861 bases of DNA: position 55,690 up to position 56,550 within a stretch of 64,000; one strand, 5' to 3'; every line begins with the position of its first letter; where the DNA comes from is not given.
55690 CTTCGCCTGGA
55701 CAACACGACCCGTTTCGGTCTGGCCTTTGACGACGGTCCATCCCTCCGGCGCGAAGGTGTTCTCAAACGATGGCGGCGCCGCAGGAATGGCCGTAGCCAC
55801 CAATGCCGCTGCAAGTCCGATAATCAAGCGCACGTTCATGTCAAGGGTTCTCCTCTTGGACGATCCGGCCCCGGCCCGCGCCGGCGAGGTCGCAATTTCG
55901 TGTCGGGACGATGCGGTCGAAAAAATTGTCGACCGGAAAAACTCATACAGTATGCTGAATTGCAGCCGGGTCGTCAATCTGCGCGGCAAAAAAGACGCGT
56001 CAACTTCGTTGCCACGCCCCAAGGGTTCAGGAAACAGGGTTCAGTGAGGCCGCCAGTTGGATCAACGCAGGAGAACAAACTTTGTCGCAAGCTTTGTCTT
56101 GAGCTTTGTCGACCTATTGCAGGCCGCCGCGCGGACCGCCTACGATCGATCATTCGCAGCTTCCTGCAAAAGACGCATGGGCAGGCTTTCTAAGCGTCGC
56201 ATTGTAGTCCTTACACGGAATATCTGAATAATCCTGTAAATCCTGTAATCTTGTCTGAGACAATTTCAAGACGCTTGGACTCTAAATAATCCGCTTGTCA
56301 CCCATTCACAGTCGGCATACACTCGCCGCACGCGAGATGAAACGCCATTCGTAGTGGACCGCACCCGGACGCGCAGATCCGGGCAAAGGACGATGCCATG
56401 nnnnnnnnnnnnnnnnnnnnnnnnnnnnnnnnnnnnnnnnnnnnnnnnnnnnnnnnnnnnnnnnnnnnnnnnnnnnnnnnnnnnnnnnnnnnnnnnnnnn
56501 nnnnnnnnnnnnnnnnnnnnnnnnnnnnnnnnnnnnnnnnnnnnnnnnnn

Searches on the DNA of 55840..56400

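Call 45: search_rna_families(source=window, start=55840, end=56400, threshold=evalue, max_evalue=10)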
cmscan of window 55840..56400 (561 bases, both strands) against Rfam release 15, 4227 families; matches with E-value up to 10: 0.
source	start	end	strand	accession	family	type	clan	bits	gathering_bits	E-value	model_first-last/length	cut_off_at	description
